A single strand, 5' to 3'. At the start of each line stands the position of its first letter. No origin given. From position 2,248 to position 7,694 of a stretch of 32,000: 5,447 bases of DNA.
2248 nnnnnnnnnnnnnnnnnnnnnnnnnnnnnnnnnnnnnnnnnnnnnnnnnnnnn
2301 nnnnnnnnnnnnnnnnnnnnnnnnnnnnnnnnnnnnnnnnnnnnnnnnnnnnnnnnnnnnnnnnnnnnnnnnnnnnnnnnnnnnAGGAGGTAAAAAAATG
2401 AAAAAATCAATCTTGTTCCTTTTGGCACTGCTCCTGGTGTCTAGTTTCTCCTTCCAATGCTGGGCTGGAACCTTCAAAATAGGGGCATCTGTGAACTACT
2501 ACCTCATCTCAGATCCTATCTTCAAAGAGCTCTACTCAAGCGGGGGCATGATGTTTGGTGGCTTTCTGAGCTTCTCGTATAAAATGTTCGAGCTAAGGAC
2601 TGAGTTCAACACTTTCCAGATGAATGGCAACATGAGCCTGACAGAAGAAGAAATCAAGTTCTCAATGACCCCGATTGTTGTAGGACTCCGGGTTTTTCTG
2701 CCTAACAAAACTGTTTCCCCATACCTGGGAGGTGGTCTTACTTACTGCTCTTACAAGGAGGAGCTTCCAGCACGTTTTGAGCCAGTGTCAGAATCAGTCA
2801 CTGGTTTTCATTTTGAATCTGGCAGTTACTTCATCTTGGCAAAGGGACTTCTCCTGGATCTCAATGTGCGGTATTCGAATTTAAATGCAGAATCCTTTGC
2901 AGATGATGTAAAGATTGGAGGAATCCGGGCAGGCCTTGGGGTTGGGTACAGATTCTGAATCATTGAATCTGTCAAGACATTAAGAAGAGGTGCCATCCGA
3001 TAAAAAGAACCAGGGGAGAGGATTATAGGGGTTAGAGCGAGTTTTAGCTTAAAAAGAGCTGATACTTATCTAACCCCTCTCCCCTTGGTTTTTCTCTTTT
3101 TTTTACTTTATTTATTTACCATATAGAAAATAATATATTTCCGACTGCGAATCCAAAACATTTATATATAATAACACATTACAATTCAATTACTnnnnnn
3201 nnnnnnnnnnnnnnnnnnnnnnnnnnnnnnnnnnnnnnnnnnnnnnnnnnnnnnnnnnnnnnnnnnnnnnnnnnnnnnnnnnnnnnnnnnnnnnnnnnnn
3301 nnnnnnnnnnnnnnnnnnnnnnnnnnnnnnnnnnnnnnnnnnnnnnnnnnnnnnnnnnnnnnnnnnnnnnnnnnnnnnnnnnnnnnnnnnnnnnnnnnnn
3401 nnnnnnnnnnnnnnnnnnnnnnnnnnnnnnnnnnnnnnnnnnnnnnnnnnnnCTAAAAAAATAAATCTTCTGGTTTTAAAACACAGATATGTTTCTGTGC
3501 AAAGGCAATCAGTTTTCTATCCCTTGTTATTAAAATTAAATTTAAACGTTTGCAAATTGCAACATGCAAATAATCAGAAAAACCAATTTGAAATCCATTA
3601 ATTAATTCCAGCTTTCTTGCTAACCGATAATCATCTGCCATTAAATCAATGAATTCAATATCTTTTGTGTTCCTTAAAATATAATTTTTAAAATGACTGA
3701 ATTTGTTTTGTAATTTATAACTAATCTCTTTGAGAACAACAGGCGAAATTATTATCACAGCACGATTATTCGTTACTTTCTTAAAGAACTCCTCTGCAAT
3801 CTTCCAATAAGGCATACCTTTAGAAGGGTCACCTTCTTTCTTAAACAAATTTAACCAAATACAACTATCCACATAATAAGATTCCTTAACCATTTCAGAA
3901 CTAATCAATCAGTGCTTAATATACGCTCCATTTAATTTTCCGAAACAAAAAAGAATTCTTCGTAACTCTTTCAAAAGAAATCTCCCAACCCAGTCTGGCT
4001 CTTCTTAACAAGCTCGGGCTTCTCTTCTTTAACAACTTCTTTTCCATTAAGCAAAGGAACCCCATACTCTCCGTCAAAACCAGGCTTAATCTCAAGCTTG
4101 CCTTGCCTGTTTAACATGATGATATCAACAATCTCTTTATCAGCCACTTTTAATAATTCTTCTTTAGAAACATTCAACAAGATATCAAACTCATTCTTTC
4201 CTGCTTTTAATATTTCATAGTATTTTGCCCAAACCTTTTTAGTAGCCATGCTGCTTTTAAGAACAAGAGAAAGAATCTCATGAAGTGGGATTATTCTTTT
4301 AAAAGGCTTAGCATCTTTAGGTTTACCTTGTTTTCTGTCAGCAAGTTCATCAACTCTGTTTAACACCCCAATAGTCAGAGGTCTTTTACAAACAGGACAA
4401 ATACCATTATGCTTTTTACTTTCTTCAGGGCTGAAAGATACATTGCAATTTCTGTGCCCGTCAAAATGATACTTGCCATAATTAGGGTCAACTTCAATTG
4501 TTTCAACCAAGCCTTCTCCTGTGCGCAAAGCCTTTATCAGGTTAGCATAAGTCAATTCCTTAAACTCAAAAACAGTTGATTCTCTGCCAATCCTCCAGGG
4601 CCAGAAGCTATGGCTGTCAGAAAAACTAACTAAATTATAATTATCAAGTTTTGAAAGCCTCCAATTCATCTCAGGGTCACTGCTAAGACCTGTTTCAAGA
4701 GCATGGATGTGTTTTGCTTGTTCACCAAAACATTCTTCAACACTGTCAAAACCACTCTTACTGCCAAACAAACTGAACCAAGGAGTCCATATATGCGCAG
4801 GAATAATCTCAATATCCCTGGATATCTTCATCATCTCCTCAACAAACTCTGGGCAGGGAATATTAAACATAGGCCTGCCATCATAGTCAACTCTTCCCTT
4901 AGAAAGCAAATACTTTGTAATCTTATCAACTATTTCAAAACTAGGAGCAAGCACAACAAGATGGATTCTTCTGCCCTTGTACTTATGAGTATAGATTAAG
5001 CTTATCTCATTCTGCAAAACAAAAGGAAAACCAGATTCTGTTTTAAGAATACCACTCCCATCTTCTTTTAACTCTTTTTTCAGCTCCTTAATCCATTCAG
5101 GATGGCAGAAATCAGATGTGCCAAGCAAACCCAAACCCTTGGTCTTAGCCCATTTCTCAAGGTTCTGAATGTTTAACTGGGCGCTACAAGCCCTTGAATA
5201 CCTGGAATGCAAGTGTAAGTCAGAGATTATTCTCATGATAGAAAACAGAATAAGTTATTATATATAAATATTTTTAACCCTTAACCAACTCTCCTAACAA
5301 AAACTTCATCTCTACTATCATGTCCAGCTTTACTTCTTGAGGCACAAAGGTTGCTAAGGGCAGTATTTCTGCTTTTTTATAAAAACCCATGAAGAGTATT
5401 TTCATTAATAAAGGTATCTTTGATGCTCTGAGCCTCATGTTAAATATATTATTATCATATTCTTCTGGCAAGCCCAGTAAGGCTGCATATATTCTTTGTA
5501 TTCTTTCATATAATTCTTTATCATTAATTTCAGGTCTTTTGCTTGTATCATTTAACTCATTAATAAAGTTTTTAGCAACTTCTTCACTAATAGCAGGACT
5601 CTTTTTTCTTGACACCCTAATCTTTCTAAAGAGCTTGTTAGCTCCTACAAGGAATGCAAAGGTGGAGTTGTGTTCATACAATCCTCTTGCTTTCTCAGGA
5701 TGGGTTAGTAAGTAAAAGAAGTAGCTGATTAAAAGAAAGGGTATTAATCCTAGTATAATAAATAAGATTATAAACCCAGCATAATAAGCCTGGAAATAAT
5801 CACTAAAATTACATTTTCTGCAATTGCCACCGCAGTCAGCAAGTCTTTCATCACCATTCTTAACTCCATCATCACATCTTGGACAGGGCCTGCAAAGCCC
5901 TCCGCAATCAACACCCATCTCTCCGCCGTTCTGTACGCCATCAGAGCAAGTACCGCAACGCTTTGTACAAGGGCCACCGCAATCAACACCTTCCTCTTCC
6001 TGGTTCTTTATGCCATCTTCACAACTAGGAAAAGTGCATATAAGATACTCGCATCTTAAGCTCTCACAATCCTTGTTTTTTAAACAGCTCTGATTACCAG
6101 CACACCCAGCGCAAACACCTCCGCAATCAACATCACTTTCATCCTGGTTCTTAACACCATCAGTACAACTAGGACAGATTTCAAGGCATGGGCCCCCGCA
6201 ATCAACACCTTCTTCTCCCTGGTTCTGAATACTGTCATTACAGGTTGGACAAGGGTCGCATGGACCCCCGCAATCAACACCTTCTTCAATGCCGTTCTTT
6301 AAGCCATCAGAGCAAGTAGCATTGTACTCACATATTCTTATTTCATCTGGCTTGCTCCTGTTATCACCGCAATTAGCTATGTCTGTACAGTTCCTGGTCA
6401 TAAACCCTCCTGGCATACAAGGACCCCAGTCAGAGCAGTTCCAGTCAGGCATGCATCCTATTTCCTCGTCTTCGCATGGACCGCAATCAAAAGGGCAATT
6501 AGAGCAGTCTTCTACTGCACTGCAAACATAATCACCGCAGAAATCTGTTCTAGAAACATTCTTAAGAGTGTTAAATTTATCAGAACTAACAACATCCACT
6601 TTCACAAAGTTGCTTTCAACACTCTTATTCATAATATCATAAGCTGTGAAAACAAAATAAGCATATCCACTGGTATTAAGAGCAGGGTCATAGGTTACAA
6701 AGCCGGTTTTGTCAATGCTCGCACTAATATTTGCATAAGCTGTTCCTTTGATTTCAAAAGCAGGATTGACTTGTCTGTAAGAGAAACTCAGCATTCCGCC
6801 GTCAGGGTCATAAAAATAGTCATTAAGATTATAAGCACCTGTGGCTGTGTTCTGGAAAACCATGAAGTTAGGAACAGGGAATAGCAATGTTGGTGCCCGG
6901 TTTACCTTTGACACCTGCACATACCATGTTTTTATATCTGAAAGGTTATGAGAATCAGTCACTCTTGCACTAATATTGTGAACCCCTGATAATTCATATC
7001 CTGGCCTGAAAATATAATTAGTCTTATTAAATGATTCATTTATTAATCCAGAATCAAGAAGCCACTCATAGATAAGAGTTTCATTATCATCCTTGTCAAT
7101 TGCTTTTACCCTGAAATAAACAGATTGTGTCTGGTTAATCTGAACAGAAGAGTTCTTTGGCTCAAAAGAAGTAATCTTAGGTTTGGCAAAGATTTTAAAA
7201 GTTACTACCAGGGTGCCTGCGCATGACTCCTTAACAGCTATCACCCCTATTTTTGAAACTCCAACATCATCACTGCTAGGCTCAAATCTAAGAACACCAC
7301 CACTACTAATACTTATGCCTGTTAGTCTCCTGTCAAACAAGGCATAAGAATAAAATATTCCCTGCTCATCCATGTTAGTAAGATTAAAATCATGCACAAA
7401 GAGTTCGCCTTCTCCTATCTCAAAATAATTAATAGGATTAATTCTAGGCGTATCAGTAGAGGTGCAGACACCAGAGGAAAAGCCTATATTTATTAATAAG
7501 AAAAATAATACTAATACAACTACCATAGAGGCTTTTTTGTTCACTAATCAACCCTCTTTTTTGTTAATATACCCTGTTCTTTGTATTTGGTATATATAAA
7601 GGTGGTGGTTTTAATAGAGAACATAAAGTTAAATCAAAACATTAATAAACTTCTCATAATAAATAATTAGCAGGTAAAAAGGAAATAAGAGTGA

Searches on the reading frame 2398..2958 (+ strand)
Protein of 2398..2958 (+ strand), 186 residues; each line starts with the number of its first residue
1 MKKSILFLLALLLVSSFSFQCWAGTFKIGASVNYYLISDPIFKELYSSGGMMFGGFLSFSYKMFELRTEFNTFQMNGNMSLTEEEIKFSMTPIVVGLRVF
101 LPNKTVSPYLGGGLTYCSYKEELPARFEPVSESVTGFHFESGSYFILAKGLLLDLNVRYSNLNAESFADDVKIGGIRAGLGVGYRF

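Call 76: search_protein_families(library=pfam, proteins=[window:2398-2958:+], max_evalue=0.001)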
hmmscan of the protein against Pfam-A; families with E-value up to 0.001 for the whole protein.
window:2398-2958:+ (186 aa): 1 family
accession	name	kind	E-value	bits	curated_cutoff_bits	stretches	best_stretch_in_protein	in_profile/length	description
PF13505.12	OMP_b-brl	-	9.7e-11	42.6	28.7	1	9-186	4-175/175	Outer membrane protein beta-barrel domain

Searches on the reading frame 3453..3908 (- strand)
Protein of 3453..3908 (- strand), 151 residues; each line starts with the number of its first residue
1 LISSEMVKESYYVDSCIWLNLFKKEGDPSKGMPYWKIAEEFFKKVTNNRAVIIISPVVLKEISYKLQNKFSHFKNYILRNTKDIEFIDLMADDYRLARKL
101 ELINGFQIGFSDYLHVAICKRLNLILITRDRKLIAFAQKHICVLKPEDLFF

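Call 76: search_protein_families(library=pfam, proteins=[window:3453-3908:-], max_evalue=0.001)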
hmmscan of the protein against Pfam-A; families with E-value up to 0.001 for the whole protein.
window:3453-3908:- (151 aa): 1 family
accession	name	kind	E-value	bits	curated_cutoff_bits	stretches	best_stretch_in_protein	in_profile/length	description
PF01850.27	PIN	-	3.1e-12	47.6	23.6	1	11-137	1-118/120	PIN domain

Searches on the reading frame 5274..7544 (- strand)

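Call 9: search_protein_families(library=pfam, proteins=[window:5274-7544:-], max_evalue=0.001)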
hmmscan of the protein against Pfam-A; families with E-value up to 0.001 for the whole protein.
window:5274-7544:- (756 aa): 1 family
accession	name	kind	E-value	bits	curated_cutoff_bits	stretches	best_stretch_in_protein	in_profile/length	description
PF17963.7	Big_9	-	2.2e-05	25.7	23.6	0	231-308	15-81/89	Bacterial Ig domain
